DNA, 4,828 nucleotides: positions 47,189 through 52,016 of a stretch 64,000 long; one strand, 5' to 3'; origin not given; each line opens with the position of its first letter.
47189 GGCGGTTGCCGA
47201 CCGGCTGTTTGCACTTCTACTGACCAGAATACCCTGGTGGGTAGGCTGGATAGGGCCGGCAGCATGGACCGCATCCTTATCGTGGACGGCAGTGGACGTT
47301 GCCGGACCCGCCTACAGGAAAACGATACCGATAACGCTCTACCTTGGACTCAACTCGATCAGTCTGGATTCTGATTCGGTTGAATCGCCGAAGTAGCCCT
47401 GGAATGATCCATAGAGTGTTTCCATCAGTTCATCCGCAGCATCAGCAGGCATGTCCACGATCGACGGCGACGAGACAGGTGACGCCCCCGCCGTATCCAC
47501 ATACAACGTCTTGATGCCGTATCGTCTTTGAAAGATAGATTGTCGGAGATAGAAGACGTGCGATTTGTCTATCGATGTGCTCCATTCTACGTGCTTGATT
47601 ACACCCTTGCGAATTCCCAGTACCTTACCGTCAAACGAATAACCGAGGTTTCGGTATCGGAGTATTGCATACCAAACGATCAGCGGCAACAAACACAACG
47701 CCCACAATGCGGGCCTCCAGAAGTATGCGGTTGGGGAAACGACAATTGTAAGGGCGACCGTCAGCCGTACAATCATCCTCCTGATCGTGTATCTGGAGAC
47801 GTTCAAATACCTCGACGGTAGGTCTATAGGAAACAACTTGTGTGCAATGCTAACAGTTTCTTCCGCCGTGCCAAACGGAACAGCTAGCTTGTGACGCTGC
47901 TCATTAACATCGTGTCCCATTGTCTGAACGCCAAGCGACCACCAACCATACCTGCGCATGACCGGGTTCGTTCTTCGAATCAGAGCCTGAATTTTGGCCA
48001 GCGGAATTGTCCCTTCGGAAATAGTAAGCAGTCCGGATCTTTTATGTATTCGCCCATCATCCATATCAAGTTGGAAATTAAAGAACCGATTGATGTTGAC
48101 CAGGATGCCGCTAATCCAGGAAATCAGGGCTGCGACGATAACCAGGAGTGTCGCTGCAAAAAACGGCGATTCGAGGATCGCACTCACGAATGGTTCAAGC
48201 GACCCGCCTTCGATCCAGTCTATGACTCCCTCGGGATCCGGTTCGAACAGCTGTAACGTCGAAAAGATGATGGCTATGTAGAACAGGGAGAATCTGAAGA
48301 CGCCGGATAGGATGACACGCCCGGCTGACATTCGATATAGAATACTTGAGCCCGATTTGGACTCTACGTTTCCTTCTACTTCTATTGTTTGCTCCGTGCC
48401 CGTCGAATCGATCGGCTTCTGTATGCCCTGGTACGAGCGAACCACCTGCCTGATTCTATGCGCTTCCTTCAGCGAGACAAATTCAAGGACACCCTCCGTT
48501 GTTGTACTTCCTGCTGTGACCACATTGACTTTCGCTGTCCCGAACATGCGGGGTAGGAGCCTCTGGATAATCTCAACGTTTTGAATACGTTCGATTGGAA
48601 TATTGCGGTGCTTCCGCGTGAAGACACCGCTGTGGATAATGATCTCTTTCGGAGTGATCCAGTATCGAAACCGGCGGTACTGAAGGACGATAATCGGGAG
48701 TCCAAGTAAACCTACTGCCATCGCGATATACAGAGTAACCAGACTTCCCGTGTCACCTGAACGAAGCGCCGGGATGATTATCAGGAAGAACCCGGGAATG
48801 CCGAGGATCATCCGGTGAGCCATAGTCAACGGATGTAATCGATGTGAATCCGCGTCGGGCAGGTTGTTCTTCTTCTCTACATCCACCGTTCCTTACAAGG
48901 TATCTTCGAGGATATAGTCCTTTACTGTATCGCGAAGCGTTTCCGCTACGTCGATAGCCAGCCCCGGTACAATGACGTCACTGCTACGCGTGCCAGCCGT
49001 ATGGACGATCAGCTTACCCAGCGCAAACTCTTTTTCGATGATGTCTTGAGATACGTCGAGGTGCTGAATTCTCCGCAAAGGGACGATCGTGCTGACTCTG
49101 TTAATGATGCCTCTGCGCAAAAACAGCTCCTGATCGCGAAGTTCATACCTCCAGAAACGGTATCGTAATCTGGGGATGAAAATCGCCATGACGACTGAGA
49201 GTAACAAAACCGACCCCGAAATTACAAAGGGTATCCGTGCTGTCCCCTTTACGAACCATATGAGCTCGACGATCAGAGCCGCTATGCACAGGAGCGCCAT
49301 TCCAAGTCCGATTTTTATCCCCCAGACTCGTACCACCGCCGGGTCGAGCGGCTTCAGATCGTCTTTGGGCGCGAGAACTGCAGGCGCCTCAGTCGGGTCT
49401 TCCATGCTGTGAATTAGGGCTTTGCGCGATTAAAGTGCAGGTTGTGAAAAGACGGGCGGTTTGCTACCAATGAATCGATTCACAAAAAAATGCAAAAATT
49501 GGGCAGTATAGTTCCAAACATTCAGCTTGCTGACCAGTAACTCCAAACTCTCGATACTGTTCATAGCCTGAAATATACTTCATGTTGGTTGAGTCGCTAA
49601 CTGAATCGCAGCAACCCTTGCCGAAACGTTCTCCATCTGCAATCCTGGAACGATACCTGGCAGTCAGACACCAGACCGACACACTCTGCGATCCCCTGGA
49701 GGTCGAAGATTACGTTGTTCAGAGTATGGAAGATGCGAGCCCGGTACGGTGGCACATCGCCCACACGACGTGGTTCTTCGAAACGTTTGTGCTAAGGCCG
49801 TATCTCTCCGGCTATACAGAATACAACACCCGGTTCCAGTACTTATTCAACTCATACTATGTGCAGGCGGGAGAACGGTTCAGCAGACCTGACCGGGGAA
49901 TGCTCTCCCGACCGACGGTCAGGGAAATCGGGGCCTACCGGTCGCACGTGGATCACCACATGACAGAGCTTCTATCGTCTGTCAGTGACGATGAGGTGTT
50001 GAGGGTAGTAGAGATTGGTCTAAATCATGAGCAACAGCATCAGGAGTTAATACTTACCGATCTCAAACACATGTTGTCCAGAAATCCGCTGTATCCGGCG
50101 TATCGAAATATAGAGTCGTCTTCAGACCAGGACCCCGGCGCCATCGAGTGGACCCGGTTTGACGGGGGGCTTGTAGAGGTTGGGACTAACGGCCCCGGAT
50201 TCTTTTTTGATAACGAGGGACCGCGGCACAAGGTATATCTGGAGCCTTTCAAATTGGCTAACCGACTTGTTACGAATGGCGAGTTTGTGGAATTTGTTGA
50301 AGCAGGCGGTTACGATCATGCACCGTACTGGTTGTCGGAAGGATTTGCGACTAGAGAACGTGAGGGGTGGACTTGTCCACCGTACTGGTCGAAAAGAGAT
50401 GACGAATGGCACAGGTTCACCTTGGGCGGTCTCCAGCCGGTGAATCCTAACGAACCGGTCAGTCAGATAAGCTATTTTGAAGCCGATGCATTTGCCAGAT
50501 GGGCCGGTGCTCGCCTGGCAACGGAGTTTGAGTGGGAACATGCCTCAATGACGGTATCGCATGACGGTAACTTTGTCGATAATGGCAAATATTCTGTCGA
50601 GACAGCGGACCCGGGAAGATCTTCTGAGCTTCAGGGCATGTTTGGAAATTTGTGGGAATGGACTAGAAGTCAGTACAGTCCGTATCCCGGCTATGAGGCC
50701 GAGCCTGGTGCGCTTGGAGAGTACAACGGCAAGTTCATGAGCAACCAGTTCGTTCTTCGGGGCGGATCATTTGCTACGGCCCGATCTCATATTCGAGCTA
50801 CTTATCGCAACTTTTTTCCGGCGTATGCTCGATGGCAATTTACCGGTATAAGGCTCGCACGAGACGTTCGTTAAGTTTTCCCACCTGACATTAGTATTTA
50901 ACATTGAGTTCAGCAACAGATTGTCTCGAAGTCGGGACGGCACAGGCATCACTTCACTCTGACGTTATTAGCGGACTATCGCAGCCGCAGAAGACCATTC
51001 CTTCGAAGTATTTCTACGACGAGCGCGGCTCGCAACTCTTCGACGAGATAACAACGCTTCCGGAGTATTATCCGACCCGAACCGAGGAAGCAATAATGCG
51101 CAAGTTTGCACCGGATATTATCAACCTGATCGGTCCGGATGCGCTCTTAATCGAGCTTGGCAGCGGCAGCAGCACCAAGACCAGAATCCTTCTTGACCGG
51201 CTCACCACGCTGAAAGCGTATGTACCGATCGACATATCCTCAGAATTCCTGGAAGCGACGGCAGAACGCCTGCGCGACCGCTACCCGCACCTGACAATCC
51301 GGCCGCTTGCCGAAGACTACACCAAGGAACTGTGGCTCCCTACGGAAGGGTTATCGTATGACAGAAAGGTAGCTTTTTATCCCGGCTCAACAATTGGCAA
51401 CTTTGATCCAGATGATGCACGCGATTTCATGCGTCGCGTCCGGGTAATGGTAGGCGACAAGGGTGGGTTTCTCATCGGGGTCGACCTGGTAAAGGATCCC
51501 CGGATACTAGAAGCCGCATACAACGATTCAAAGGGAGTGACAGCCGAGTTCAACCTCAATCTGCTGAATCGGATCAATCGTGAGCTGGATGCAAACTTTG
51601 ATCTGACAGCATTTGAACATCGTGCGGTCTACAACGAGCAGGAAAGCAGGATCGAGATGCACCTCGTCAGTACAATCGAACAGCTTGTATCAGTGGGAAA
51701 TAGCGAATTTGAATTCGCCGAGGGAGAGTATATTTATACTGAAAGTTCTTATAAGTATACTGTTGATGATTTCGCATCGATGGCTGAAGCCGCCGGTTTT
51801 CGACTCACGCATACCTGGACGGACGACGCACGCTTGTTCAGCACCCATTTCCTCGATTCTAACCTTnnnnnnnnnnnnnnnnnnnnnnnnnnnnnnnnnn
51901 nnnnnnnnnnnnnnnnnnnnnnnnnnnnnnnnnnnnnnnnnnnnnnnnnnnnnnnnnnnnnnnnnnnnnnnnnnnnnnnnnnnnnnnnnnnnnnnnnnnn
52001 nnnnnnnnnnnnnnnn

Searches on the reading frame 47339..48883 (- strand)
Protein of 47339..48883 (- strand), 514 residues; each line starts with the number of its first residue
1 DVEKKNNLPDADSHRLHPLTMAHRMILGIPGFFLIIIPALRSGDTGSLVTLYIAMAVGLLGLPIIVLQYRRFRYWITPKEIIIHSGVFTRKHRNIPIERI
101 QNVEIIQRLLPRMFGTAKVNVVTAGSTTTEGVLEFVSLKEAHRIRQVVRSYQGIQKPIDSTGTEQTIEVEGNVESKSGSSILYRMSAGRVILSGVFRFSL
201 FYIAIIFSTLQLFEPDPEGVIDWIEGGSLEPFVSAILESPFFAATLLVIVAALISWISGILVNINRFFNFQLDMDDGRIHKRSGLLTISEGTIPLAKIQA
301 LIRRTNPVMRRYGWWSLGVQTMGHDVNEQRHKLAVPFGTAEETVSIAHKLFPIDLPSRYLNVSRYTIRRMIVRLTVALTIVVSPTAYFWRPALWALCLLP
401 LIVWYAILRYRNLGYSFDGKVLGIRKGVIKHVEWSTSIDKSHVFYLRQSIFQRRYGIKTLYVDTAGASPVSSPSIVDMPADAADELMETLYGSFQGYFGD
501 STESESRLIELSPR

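Call 65: search_protein_families(library=pfam, proteins=[window:47339-48883:-], max_evalue=0.00001)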
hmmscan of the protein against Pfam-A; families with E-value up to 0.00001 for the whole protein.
window:47339-48883:- (514 aa): 1 family
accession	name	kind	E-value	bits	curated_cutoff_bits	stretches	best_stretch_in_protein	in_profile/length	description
PF03703.20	bPH_2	-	1.8e-42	143.9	22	3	69-146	1-76/78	Bacterial PH domain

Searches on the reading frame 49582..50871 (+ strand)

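Call 65: search_protein_families(library=pfam, proteins=[window:49582-50871:+], max_evalue=0.00001)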
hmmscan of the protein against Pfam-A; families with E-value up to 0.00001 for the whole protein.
window:49582-50871:+ (430 aa): 2 families
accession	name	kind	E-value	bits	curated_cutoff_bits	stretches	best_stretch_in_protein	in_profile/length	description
PF03781.23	FGE-sulfatase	-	6.2e-35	121.5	23.3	2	192-334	7-134/255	Sulfatase-modifying factor enzyme 1-like domain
PF12867.12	DinB_2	-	1.2e-09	39.1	24.8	1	27-156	4-127/128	DinB superfamily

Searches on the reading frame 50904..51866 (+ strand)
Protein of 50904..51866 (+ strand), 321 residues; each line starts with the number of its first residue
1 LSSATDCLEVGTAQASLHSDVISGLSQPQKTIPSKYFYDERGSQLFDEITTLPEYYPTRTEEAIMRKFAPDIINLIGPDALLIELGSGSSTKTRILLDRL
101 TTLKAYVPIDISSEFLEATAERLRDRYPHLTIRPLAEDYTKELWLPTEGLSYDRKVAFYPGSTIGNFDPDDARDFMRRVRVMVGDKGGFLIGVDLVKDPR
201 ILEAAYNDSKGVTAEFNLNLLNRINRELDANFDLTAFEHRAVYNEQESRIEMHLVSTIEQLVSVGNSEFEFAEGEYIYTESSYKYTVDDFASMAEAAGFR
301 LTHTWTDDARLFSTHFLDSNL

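Call 66: search_protein_families(library=pfam, proteins=[window:50904-51866:+], max_evalue=0.00001)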
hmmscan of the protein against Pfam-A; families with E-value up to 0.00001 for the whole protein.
window:50904-51866:+ (321 aa): 1 family
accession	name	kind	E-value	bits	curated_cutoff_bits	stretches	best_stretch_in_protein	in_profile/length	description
PF10017.15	Methyltransf_33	-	2.1e-116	388.7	23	1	18-317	2-302/304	Histidine-specific methyltransferase, SAM-dependent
